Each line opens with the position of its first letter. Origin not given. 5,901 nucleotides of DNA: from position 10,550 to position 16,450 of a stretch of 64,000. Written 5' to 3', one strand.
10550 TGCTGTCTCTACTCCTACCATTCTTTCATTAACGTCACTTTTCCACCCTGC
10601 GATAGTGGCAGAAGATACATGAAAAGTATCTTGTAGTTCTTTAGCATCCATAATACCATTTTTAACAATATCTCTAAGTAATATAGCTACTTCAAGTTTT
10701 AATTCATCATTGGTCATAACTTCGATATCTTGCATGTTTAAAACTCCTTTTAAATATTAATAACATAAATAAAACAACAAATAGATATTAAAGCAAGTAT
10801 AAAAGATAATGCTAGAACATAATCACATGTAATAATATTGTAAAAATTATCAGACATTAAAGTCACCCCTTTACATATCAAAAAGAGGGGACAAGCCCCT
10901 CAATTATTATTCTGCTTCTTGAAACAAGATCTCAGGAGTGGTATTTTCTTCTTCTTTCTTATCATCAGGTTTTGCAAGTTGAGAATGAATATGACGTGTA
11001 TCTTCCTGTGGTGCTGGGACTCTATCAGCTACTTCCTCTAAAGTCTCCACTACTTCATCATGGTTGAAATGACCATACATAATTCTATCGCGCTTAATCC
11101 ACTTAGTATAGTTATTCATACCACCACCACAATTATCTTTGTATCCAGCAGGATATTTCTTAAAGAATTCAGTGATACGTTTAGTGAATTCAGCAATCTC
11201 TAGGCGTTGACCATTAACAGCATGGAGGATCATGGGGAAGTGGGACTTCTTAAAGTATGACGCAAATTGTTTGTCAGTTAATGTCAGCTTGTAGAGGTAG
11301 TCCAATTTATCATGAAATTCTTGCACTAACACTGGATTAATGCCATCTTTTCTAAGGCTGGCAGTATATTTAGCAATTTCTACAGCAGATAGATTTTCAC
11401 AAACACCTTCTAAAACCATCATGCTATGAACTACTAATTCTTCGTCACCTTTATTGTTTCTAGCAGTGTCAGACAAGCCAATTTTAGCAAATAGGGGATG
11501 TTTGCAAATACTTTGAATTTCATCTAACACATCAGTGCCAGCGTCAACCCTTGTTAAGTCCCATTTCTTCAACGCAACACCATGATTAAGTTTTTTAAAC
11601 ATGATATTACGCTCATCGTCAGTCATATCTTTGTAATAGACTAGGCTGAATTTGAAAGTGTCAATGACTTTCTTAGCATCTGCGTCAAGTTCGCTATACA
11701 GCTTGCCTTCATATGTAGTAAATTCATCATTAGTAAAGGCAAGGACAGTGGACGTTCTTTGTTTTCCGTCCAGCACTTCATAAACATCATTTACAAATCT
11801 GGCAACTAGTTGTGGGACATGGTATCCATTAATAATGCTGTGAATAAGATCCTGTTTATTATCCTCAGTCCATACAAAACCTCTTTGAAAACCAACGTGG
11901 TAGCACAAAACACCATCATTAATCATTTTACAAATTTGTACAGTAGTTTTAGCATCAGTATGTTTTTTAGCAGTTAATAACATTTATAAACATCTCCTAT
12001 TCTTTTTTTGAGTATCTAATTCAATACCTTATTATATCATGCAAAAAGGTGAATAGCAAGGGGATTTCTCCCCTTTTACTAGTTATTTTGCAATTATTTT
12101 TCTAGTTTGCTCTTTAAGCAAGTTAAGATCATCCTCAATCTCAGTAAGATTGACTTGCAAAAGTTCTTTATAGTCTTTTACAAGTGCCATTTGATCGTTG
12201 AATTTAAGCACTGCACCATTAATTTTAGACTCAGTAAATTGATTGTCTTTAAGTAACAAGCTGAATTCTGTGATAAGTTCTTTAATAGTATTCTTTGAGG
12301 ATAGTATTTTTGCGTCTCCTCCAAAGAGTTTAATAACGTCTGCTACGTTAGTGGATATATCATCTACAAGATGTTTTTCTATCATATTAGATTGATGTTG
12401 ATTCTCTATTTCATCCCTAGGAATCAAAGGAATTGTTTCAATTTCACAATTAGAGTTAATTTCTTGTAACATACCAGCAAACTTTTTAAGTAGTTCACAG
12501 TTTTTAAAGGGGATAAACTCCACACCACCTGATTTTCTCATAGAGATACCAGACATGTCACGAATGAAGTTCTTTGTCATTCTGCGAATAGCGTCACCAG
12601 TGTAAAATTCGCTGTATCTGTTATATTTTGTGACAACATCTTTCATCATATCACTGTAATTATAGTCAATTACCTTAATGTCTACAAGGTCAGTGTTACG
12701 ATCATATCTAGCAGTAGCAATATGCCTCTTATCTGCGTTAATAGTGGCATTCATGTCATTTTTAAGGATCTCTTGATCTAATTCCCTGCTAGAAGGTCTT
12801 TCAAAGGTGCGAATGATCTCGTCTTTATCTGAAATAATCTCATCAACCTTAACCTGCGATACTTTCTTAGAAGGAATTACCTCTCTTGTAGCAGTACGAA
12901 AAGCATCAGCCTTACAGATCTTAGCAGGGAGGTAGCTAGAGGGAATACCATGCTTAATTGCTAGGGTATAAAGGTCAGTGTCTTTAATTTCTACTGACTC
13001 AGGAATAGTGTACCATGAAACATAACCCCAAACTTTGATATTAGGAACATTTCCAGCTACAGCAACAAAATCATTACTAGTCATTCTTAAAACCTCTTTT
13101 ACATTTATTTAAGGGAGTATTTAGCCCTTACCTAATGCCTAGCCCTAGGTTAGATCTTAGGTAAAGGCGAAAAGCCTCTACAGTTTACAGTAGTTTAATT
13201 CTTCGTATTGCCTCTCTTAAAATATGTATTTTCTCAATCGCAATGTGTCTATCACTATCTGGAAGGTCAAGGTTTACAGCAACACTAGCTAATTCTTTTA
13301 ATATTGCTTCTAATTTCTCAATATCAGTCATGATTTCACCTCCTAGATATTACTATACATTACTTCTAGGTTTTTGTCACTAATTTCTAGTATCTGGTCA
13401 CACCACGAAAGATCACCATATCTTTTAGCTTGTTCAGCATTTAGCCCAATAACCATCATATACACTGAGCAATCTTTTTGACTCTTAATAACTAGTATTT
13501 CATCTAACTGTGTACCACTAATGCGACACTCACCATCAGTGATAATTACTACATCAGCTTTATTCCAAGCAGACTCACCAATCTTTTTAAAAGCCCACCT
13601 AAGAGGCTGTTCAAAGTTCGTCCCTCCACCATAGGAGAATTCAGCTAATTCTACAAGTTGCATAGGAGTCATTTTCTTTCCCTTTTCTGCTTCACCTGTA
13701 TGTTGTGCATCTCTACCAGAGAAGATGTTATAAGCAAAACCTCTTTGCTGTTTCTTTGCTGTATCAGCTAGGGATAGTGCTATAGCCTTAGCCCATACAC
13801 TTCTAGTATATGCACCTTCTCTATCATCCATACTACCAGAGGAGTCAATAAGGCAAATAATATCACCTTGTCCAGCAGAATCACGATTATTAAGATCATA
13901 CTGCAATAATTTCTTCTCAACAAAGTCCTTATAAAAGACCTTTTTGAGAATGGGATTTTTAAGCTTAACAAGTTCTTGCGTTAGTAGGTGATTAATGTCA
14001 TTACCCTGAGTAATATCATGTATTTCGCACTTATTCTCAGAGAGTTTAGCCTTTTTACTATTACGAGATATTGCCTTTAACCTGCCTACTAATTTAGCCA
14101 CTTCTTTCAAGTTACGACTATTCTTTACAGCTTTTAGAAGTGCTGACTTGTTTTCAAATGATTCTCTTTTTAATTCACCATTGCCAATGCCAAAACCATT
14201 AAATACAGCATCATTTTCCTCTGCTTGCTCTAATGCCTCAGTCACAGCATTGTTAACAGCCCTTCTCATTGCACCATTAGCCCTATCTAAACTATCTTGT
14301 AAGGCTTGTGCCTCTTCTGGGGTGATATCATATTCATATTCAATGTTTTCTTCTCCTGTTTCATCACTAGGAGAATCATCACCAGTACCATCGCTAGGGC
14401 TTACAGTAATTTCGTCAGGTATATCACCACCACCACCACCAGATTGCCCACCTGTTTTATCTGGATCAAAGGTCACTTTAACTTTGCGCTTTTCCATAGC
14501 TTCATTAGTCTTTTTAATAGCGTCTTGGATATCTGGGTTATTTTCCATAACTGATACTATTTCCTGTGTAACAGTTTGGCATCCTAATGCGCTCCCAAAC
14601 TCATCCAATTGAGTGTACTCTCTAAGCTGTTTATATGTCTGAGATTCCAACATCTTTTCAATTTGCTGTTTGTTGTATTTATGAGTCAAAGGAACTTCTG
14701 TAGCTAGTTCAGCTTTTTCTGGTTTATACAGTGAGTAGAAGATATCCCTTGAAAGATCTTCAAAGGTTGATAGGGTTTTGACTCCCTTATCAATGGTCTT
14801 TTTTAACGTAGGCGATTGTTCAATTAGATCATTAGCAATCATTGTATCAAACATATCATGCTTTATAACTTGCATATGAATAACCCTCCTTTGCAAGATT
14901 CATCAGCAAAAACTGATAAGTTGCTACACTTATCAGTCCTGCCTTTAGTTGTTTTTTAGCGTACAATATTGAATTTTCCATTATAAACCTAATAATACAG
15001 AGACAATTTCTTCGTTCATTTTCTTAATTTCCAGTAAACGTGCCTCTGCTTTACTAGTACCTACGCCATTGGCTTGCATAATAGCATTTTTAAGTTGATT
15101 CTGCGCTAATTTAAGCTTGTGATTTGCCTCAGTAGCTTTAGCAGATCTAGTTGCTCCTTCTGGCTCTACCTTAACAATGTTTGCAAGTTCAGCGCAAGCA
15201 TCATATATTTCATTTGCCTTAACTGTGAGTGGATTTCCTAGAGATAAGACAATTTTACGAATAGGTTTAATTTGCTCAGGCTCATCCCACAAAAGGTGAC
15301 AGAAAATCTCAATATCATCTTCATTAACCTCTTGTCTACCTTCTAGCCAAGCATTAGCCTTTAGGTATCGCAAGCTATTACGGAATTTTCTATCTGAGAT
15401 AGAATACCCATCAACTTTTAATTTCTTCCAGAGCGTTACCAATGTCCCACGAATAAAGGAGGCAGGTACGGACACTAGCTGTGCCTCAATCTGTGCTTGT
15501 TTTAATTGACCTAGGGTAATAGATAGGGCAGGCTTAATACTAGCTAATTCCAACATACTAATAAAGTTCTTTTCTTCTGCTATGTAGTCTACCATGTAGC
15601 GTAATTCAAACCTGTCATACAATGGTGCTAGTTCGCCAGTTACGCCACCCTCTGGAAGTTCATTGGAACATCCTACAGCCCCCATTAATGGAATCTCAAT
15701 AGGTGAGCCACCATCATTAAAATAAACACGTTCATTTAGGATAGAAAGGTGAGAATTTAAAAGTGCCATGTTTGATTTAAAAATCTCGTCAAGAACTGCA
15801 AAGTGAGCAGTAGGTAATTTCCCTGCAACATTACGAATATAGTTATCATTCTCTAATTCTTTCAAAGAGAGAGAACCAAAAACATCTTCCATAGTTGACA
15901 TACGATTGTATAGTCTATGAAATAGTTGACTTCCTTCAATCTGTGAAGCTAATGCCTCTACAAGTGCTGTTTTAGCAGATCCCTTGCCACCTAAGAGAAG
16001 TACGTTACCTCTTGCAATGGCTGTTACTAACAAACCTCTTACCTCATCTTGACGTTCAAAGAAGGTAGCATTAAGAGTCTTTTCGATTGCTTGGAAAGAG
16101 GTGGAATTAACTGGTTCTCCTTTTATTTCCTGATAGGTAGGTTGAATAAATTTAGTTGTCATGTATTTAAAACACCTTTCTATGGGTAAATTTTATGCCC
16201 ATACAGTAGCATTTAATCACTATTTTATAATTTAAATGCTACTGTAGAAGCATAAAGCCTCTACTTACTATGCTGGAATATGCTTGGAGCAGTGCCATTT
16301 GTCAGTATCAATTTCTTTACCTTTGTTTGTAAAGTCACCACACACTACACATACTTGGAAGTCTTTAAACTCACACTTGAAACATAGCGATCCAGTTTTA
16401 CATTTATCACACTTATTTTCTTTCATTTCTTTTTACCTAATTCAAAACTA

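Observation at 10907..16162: Minus-strand accessory operon: MoxR AAA+ ATPase + vWA protein + 333-aa unknown + DUF262 nuclease-domain protein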

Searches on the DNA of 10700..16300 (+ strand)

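Call 6: search_dna_similar(query=window:10700-16300:+, collection=phages, mode=near, max_rows=25)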
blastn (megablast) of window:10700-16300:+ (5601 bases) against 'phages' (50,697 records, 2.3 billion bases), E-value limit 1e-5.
No match.

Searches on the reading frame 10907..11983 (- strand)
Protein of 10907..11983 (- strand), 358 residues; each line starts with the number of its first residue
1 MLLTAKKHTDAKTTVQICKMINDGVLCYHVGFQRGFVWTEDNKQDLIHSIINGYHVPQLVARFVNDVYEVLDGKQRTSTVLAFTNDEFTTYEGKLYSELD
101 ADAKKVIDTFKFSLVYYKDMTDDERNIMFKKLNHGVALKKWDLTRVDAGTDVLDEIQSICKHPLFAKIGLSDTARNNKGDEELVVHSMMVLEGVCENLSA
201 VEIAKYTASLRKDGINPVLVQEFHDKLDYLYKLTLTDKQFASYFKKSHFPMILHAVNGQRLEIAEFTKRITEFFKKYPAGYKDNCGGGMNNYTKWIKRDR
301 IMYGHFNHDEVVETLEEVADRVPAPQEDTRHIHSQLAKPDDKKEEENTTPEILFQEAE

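Call 3: search_protein_families(library=pfam, proteins=[window:10907-11983:-], max_evalue=0.1)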
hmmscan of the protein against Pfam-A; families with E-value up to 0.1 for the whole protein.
window:10907-11983:- (358 aa): 1 family
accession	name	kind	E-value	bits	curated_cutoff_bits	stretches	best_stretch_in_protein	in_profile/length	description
PF03235.19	GmrSD_N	-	6.2e-17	62.8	33.2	1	32-141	17-191/199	GmrSD restriction endonuclease, N-terminal domain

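Call 4: search_protein_families(library=padloc, proteins=[window:10907-11983:-], max_evalue=0.1)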
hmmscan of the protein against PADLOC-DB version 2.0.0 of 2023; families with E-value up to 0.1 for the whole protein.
window:10907-11983:- (358 aa): 8 families
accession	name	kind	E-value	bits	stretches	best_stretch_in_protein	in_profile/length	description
PDLC03877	NsnA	-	7.3e-16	56.4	1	9-183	48-235/385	-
PDLC03418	REase_II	-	2.5e-09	34.7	1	29-143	35-153/372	Type II restriction enzyme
PDLC04027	PD-T4-2_A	-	3.7e-08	30.8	1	13-89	39-115/363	-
PDLC04150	HEC-05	-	0.0016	15.4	0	31-58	26-53/583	-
PDLC02687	Orf5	-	0.0035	14.2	1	19-80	10-79/543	Orf5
PDLC04709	PDC-M55C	-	0.0058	13.3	1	19-59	22-61/554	-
PDLC04157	HEC-06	-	0.006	13.2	1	32-84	28-89/558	-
PDLC04154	HEC-06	-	0.0075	13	1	14-83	11-88/569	-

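Call 5: search_protein_families(library=phrogs, proteins=[window:10907-11983:-], max_evalue=0.01)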
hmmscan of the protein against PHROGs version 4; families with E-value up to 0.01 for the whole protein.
window:10907-11983:- (358 aa): 4 families
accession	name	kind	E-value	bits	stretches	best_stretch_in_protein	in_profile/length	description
phrog_2598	-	unknown function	8.6e-33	114.9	1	13-298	33-341/352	-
phrog_1583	-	unknown function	1.4e-22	81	1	15-145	24-170/417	-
phrog_26759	-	unknown function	5.6e-10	39.1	1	17-158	14-157/593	-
phrog_3694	-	unknown function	0.0071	16.4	0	44-142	47-145/376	-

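Call 7: search_protein_families(library=ncbifam, proteins=[window:10907-11983:-], max_evalue=0.01)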
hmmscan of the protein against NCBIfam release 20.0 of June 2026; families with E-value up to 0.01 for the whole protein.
window:10907-11983:- (358 aa): 0 families

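Call 55: search_solved_structures(query=window:10907-11983:-, max_evalue=0.1)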
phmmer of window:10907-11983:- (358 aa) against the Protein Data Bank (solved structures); distinct sequences matched with E-value up to 0.1: 0.

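Call 56: search_dna_similar(query=window:10907-11983:-, collection=phages, mode=protein, max_rows=40, max_evalue=0.00001)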
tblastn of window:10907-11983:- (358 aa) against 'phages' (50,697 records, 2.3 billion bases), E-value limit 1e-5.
Records with a match: 24; places in all: 24; records where one place covers at least 80% of the query: 4.
Best place of each record, by identity: <60% 24.
By first word of the organism name: Enterocloster 6; Bacillus 6; Vibrio 3; Cellulophaga 3; Brevibacillus 2; Alicyclobacillus 2; Sphingomonas 2.
By host as written in the record: Enterocloster bolteae DA473 3; Cellulophaga sp. HaHa_2_1 3; Brevibacillus laterosporus 2; Enterocloster bolteae DA457 2; Bacillus subtilis BEST7003 2; Bacillus subtilis 2; Sphingomonas paucimobilis, Felix d'Herelle Reference Center for Phages host ... 2; Alicyclobacillus acidoterrestris MMB007 1; and 7 more.
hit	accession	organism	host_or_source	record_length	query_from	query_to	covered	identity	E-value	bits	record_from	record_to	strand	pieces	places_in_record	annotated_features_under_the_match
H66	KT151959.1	Brevibacillus phage Sundance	Brevibacillus laterosporus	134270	6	351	97%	25.7%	2e-20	99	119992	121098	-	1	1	hypothetical protein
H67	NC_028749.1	Brevibacillus phage Sundance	Brevibacillus laterosporus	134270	6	351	97%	25.7%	2e-20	99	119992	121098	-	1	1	hypothetical protein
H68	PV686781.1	Alicyclobacillus phage MMB025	Alicyclobacillus acidoterrestris MMB007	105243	6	306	84%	26.8%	4e-25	112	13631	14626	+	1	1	DefenseFinder protein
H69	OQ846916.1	Alicyclobacillus phage KKP_3916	Alicyclobacillus acidoterrestris strain ...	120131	13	307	82%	26.7%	2e-20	99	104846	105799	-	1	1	hypothetical protein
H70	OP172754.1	Enterocloster phage CB457P2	Enterocloster bolteae DA457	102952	24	274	70%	26.0%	9e-11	69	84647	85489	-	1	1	hypothetical protein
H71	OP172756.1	Enterocloster phage CB473P2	Enterocloster bolteae DA473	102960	24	274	70%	26.0%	9e-11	69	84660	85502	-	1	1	hypothetical protein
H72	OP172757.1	Enterocloster phage CB473P3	Enterocloster bolteae DA473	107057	24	274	70%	26.0%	9e-11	69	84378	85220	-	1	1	hypothetical protein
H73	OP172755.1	Enterocloster phage CB473P1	Enterocloster bolteae DA473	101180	24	274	70%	26.0%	1e-10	69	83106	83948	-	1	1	hypothetical protein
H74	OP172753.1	Enterocloster phage CB457P1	Enterocloster bolteae DA457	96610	26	274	70%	25.8%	5e-10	67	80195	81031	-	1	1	hypothetical protein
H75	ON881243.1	Bacillus phage PK-3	Bacillus sp.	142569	28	256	64%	23.2%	2e-6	56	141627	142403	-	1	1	DUF262 domain-containing protein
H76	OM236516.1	Bacillus phage FADO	Bacillus subtilis BEST7003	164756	28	256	64%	23.2%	2e-6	56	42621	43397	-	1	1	hypothetical protein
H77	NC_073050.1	Bacillus phage FADO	Bacillus subtilis BEST7003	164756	28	256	64%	23.2%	2e-6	56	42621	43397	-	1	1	hypothetical protein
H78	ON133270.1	Bacillus phage 2S-4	Rosselomorea vietnamensis FJAT-46955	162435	28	256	64%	23.2%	2e-6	56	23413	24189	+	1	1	none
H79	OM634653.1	Bacillus phage vB_BsuS_PJN02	Bacillus subtilis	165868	28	256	64%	23.2%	2e-6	56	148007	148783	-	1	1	DUF262 domain-containing protein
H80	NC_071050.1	Bacillus phage vB_BsuS_PJN02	Bacillus subtilis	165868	28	256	64%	23.2%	2e-6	56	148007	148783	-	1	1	DUF262 domain-containing protein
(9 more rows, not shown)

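Call 61: get_annotated_region(hit=H68, flank=5000)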
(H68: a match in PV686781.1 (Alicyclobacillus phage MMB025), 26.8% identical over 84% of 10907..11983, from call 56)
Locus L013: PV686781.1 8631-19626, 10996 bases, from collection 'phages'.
description: Alicyclobacillus phage MMB025, complete genome.
organism: Alicyclobacillus phage MMB025 (NCBI taxid 3425951)
taxonomy: Viruses
host: Alicyclobacillus acidoterrestris MMB007; source: -; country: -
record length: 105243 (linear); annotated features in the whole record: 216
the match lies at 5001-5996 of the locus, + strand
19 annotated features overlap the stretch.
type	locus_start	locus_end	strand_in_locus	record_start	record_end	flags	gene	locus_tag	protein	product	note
CDS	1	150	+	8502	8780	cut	-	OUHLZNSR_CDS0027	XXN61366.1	partition protein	DNA, RNA and nucleotide metabolism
CDS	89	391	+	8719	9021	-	-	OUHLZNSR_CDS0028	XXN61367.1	hypothetical protein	-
CDS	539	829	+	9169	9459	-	-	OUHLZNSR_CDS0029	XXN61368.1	hypothetical protein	-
CDS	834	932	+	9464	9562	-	-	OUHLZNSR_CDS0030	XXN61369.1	hypothetical protein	-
CDS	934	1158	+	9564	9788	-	-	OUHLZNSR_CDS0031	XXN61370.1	hypothetical protein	-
CDS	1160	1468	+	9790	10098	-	-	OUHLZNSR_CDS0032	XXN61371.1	hypothetical protein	-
CDS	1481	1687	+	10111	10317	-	-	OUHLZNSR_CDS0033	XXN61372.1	hypothetical protein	-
CDS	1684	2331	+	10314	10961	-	-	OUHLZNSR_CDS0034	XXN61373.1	metallo-endopeptidase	-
CDS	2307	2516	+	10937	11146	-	-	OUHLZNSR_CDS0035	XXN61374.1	hypothetical protein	-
CDS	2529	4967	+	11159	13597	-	-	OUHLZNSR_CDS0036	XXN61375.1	VFDB virulence factor protein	moron, auxiliary metabolic gene and host takeover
CDS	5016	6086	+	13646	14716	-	-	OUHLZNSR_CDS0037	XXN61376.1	DefenseFinder protein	moron, auxiliary metabolic gene and host takeover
CDS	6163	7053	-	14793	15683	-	-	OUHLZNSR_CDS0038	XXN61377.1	integrase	integration and excision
CDS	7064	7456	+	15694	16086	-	-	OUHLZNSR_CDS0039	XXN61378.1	hypothetical protein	-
CDS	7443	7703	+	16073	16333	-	-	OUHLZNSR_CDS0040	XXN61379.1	hypothetical protein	-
CDS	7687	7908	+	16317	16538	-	-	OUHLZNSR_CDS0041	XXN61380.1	hypothetical protein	-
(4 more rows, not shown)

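Call 95: search_protein_families(library=pfam, alignment_id=A5, max_evalue=0.001)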
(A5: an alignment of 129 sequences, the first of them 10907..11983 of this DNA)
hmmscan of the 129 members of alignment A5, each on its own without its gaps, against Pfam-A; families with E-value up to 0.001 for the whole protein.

A. member 1, window:10907-11983:- (358 aa): 1 family
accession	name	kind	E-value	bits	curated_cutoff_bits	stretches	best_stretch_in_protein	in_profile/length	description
PF03235.19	GmrSD_N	-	6.2e-17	62.8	33.2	1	32-141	17-191/199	GmrSD restriction endonuclease, N-terminal domain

B. families by the number of members that match (of 129 scanned): 44 families (the first 25 are shown)
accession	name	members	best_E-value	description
PF00078.32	RVT_1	4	1.3e-41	Reverse transcriptase (RNA-dependent DNA polymerase)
PF13191.12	AAA_16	3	4.1e-05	AAA ATPase domain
PF05496.18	RuvB_N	2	5.2e-26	Holliday junction DNA helicase RuvB P-loop domain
PF03235.19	GmrSD_N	2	6.2e-17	GmrSD restriction endonuclease, N-terminal domain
PF03796.21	DnaB_C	2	4.4e-16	DnaB-like helicase C terminal domain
PF13155.12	Toprim_2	2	7e-13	Toprim-like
PF13481.12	AAA_25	2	3e-12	AAA domain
PF00004.35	AAA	2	9.9e-12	ATPase family associated with various cellular activities (AAA)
PF05491.19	RuvB_C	2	4.8e-11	RuvB C-terminal winged helix domain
PF13662.12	Toprim_4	2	5.1e-07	Toprim domain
PF06745.19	ATPase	2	0.00012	KaiC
PF02867.20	Ribonuc_red_lgC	1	2.3e-118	Ribonucleotide reductase, barrel domain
PF00358.26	PTS_EIIA_1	1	1.4e-48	phosphoenolpyruvate-dependent sugar phosphotransferase system, EIIA 1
PF01797.21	Y1_Tnp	1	8.6e-42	Transposase IS200 like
PF12705.13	PDDEXK_1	1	1.5e-22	PD-(D/E)XK nuclease superfamily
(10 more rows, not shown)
